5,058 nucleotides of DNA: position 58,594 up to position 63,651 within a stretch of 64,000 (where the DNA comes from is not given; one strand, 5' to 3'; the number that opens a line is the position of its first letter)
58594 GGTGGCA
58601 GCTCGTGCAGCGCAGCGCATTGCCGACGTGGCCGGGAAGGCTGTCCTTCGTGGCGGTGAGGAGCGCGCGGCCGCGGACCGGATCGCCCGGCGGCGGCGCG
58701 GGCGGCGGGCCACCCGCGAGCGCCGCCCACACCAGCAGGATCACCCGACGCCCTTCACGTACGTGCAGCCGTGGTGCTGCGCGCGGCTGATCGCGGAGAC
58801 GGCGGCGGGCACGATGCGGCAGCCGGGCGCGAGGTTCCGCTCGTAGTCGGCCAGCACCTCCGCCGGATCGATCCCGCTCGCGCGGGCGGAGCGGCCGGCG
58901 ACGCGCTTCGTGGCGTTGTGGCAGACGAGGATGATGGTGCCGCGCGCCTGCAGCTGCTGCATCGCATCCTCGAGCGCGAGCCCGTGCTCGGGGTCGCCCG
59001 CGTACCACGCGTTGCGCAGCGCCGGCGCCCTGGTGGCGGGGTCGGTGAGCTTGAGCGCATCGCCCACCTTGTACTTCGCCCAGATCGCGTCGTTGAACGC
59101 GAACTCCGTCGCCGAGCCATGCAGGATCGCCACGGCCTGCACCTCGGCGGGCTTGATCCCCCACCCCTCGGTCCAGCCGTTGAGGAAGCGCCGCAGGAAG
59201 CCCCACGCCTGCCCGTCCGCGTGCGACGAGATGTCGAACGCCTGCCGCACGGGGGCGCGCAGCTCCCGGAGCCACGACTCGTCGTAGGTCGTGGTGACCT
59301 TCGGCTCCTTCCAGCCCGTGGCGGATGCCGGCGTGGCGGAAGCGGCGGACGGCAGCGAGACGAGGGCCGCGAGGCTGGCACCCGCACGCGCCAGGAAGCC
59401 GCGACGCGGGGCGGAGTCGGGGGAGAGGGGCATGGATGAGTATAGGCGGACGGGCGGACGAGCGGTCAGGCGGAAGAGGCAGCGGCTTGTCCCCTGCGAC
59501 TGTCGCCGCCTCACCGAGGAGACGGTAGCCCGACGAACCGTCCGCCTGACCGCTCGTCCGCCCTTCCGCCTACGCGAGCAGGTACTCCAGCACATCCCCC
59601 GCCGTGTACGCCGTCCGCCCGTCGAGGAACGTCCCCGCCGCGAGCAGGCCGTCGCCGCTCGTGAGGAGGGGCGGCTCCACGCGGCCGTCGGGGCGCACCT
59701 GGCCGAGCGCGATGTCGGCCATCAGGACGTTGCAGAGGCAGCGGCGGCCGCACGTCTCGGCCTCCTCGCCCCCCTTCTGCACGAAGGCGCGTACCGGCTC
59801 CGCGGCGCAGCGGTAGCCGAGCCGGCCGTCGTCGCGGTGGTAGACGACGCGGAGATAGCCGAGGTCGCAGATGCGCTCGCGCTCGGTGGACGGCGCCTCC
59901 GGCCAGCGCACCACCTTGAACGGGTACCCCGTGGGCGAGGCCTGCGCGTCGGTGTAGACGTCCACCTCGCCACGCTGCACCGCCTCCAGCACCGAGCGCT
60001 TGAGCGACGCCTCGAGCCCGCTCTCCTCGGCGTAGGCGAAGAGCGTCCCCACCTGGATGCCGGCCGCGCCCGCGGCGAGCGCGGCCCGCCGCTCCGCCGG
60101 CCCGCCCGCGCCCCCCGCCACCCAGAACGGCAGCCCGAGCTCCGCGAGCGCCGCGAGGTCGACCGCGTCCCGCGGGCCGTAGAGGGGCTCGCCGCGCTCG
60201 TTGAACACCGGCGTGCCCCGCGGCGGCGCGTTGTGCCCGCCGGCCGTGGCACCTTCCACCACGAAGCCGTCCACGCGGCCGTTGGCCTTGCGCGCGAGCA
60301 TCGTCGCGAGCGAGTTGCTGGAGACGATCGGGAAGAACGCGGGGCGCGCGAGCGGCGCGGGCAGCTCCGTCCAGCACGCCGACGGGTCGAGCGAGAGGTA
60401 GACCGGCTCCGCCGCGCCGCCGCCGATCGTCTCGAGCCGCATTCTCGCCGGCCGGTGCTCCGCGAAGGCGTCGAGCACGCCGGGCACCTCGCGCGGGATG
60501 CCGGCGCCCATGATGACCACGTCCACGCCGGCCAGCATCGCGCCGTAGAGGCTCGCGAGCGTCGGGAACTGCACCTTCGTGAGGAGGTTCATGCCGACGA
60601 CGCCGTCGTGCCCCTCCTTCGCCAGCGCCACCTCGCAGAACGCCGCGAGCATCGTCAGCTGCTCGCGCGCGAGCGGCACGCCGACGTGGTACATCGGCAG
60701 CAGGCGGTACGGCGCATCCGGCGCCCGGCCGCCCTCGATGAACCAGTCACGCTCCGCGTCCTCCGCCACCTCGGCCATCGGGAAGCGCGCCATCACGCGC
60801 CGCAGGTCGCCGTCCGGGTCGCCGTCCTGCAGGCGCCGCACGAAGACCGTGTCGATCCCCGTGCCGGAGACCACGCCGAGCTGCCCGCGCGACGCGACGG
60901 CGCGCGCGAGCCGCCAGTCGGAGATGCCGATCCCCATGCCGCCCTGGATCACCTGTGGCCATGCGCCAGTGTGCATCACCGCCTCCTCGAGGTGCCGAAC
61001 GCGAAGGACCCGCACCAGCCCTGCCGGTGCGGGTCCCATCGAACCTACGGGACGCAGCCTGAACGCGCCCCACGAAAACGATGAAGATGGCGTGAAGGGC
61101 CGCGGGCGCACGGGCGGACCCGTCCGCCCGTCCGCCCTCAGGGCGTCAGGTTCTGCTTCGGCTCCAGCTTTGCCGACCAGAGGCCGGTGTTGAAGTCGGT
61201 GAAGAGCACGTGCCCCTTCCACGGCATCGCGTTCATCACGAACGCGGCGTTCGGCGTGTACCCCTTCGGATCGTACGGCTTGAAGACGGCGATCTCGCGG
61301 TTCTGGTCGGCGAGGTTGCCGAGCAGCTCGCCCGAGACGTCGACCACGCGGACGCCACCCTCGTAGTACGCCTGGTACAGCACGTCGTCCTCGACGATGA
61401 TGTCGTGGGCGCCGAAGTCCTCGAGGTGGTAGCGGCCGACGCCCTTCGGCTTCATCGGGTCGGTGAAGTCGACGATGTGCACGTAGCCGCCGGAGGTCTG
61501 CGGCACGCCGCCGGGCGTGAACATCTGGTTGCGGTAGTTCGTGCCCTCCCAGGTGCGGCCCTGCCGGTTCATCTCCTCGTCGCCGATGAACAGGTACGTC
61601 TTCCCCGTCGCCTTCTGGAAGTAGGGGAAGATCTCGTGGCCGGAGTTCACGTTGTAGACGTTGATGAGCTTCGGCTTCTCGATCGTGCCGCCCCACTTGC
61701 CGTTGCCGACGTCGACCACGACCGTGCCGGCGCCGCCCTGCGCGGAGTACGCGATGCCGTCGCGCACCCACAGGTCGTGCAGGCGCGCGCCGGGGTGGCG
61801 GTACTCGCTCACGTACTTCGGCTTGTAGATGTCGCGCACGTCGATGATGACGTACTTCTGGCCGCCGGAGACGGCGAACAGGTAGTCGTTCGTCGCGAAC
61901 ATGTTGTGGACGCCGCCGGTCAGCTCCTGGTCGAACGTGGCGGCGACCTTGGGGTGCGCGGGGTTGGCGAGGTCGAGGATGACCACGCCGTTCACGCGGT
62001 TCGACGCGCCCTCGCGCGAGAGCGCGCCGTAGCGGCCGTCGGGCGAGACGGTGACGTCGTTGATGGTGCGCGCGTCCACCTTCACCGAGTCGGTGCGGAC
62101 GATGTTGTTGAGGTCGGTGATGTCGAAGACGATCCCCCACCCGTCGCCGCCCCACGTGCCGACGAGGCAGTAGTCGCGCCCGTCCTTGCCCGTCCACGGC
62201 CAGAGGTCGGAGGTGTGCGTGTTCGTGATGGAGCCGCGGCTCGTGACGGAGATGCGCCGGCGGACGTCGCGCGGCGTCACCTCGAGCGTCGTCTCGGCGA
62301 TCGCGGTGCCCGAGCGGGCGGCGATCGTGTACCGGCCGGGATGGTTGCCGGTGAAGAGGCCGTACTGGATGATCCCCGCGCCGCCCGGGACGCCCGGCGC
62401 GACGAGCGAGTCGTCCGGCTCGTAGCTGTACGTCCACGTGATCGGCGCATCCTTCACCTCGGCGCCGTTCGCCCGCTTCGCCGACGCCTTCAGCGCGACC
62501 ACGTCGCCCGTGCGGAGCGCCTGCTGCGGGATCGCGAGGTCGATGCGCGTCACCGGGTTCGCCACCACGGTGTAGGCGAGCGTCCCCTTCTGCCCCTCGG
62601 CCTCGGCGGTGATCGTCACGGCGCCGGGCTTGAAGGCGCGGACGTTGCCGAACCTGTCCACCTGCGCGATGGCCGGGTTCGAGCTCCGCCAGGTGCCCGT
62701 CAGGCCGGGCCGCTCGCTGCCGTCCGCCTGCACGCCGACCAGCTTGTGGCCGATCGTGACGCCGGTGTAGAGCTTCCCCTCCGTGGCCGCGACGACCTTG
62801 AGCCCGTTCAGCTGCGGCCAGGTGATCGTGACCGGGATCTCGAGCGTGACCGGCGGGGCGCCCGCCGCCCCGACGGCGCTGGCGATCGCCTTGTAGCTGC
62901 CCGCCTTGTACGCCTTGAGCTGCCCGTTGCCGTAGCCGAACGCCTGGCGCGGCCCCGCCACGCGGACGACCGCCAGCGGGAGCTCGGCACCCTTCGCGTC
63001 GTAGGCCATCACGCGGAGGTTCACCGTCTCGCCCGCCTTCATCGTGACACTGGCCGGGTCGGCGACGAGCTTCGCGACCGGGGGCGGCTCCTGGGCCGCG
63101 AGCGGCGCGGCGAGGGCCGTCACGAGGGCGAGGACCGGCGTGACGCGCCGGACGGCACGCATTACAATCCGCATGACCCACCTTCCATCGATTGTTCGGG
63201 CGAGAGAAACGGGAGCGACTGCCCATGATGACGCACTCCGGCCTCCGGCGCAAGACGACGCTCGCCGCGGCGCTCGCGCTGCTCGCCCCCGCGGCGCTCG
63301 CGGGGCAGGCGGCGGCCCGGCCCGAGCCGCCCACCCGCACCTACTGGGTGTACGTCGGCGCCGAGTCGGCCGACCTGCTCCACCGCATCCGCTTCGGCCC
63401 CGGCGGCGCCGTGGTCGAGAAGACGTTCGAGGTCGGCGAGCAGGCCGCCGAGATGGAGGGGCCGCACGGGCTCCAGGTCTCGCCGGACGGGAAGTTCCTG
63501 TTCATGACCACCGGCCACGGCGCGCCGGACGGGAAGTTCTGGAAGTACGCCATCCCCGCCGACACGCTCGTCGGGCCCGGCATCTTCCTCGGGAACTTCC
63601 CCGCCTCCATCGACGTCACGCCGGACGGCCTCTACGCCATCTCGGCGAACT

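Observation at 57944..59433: Periplasmic (Tat-exported) DsrE-like protein translationally coupled to a TsdA-like diheme cytochrome c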

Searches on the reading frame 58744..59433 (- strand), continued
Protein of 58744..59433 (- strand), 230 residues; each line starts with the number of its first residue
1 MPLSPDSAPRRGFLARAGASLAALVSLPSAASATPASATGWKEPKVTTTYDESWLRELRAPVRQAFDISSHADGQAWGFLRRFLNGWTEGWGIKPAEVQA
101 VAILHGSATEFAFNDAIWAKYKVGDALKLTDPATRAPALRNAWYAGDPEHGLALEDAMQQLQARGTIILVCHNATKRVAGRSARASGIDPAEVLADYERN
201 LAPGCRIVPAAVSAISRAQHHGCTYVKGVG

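Call 77: search_protein_families(library=pfam, proteins=[L170:6369-7292:+, L170:5734-6366:+, L170:4530-5525:+, L170:1568-2065:+, L169:5480-6481:+], max_evalue=0.001)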
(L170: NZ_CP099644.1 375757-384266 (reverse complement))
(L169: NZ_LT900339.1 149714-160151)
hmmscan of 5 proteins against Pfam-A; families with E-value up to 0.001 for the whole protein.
L170:6369-7292:+ (308 aa): 3 families
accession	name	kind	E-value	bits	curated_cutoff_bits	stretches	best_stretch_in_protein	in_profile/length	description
PF13442.11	Cytochrome_CBB3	-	1.6e-13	51.2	27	1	186-266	2-68/68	Cytochrome C oxidase, cbb3-type, subunit III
PF00034.26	Cytochrom_C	-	5.3e-11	44.1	21.3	1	188-269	2-89/90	Cytochrome c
PF21342.2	SoxA-TsdA_cyt-c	-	2.5e-08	34.2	27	1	88-165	15-87/88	SoxA/TsdA, cytochrome c domain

L170:5734-6366:+ (211 aa): 2 families
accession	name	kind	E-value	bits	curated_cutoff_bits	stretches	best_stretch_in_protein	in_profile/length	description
PF00034.26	Cytochrom_C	-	4e-15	57.3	21.3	2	130-195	11-85/90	Cytochrome c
PF13442.11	Cytochrome_CBB3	-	8.1e-13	48.9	27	1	130-195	13-67/68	Cytochrome C oxidase, cbb3-type, subunit III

L170:4530-5525:+ (332 aa): 3 families
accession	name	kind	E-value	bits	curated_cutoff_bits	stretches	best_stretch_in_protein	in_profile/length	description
PF13531.11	SBP_bac_11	-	5.6e-49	167.4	25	1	77-324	1-227/227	Bacterial extracellular solute-binding protein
PF01547.30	SBP_bac_1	-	0.00068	20.1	26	0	239-314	216-305/307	Bacterial extracellular solute-binding protein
PF12727.12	PBP_like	-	0.0007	19.2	27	0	162-200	64-102/193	PBP superfamily domain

L170:1568-2065:+ (166 aa): 1 family
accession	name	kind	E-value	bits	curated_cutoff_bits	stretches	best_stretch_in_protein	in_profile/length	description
PF02635.20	DsrE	-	1.6e-08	35.1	22.7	1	45-164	10-114/116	DsrE/DsrF-like family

L169:5480-6481:+ (334 aa): 2 families
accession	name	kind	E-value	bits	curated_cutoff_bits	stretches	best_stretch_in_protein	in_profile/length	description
PF13531.11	SBP_bac_11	-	7.5e-53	180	25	1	74-321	1-227/227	Bacterial extracellular solute-binding protein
PF01547.30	SBP_bac_1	-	0.00098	19.6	26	0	240-311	221-305/307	Bacterial extracellular solute-binding protein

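Call 78: get_annotated_region(hit=H7, flank=5000)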
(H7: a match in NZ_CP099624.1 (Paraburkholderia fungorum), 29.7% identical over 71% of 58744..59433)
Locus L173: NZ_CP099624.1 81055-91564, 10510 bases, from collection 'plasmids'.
description: Paraburkholderia fungorum strain OTU2BAGNBA1 plasmid unnamed1, complete sequence
organism: Paraburkholderia fungorum (NCBI taxid 134537)
taxonomy: Bacteria; Pseudomonadota; Betaproteobacteria; Burkholderiales; Burkholderiaceae; Paraburkholderia; Paraburkholderia fungorum
host: -; source: Arabidopsis thaliana,pure culture,leaf; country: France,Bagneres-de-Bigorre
typing (MOB-suite, as given by PLSDB): non-mobilizable
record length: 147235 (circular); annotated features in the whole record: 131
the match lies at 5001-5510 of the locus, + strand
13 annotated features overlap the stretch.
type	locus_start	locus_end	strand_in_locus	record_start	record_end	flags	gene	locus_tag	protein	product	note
CDS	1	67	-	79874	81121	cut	-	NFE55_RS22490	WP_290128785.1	FAD/NAD(P)-binding oxidoreductase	-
CDS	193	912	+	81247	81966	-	-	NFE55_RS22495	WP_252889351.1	MBL fold metallo-hydrolase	-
CDS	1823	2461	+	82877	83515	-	-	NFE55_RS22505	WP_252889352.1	DsbC family protein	-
CDS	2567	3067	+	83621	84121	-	-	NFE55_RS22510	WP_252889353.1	DsrE family protein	-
CDS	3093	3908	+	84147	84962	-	-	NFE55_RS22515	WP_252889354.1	TlpA disulfide reductase family protein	-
CDS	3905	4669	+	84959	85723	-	-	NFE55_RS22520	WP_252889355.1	extracellular solute-binding protein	-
CDS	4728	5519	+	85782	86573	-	-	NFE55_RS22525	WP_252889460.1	transcriptional initiation protein Tat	-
CDS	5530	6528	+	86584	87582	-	-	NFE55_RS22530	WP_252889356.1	substrate-binding domain-containing protein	-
CDS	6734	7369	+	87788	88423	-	-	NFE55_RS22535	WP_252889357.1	c-type cytochrome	-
CDS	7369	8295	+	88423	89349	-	-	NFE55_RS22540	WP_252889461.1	c-type cytochrome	-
CDS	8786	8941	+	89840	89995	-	-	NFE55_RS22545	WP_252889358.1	hypothetical protein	-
CDS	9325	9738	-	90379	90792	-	-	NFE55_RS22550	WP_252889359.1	hypothetical protein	-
CDS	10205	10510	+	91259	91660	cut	-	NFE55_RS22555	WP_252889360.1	hypothetical protein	-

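Call 79: get_annotated_region(hit=H10, flank=5000)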
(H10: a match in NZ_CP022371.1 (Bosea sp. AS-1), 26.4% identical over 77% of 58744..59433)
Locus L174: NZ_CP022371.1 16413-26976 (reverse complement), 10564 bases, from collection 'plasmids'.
description: Bosea sp. AS-1 plasmid unnamed2, complete sequence
organism: Bosea sp. AS-1 (NCBI taxid 2015316)
taxonomy: Bacteria; Pseudomonadota; Alphaproteobacteria; Hyphomicrobiales; Boseaceae; Bosea; Bosea sp. AS-1
host: -; source: -; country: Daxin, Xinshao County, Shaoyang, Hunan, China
typing (MOB-suite, as given by PLSDB): conjugative; replicon rep_cluster_511; relaxase MOBP; mating-pair formation MPF_T
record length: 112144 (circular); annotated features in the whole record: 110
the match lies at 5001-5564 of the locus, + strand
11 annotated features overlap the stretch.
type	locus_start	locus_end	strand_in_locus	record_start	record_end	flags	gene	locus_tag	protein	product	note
CDS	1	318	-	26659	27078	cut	-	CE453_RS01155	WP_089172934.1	YeeE/YedE family protein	-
CDS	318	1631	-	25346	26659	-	blh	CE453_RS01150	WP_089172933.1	bifunctional sulfur transferase/dioxygenase Blh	-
CDS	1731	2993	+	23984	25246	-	-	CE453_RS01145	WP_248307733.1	FAD/NAD(P)-binding oxidoreductase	-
CDS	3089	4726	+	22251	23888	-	-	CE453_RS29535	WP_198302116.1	c-type cytochrome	-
CDS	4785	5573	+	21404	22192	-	-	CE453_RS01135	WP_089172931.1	transcriptional initiation protein Tat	-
CDS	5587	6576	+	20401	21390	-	-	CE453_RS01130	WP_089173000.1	substrate-binding domain-containing protein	-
CDS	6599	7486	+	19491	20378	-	-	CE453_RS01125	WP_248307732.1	TlpA disulfide reductase family protein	-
CDS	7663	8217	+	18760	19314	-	-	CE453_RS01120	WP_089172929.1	thioredoxin family protein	-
CDS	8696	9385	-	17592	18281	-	-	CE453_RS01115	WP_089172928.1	L,D-transpeptidase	GO:0018104 - peptidoglycan-protein cross-linking [Evidence IEA]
CDS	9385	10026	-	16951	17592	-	-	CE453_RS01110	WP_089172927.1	DsbA family protein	-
CDS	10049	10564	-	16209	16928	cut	-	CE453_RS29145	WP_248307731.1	thioredoxin family protein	-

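Call 80: get_annotated_region(hit=H12, flank=5000)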
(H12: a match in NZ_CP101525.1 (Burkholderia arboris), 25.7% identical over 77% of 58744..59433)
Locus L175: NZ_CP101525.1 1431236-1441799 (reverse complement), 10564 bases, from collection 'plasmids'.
description: Burkholderia arboris strain MEC_B345 plasmid pla_1, complete sequence
organism: Burkholderia arboris (NCBI taxid 488730)
taxonomy: Bacteria; Pseudomonadota; Betaproteobacteria; Burkholderiales; Burkholderiaceae; Burkholderia; Burkholderia arboris
host: -; source: mixed culture,soil; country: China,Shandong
typing (MOB-suite, as given by PLSDB): non-mobilizable
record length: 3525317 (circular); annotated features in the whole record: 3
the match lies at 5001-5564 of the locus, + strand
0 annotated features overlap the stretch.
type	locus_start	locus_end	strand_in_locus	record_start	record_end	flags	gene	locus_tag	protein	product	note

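Call 81: get_annotated_region(hit=H13, flank=5000)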
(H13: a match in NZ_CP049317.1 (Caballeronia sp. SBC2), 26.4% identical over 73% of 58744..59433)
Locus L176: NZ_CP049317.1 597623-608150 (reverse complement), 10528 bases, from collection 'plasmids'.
description: Caballeronia sp. SBC2 plasmid pSBC2-1, complete sequence
organism: Caballeronia sp. SBC2 (NCBI taxid 2705547)
taxonomy: Bacteria; Pseudomonadota; Betaproteobacteria; Burkholderiales; Burkholderiaceae; Caballeronia; Caballeronia sp. SBC2
host: -; source: whole organism,soil; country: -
typing (MOB-suite, as given by PLSDB): mobilizable; relaxase MOBP
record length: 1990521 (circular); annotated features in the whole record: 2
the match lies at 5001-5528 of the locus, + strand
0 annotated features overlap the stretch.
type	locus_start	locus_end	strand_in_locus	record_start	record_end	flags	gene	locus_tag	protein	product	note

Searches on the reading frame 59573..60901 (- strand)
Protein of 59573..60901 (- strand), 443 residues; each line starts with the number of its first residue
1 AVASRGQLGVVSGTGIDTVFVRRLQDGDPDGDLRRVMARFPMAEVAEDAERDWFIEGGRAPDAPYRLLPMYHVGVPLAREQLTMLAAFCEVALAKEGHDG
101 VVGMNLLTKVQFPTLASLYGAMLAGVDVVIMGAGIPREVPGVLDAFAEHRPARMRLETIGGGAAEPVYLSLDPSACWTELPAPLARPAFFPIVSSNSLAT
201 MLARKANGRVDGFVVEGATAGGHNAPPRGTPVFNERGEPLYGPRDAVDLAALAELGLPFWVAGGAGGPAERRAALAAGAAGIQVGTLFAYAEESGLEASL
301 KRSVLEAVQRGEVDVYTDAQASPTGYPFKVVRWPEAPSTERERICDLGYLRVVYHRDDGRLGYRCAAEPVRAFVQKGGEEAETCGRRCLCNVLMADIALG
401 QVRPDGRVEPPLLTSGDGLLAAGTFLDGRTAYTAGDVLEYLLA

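Call 66: search_protein_families(library=pfam, proteins=[window:59573-60901:-], max_evalue=0.00001)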
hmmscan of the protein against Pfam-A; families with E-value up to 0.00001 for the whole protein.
window:59573-60901:- (443 aa): 1 family
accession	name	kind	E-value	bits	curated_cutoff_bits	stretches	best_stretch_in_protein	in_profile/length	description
PF03060.21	NMO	-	6.1e-10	39.4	28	1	194-307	142-244/331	Nitronate monooxygenase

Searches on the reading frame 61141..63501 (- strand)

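Call 66: search_protein_families(library=pfam, proteins=[window:61141-63501:-], max_evalue=0.00001)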
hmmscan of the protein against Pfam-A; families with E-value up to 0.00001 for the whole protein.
window:61141-63501:- (787 aa): 1 family
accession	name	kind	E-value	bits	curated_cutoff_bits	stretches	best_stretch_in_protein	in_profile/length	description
PF02368.24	Big_2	-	3.8e-08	33.6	22.8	0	269-303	36-70/79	Bacterial Ig-like domain (group 2)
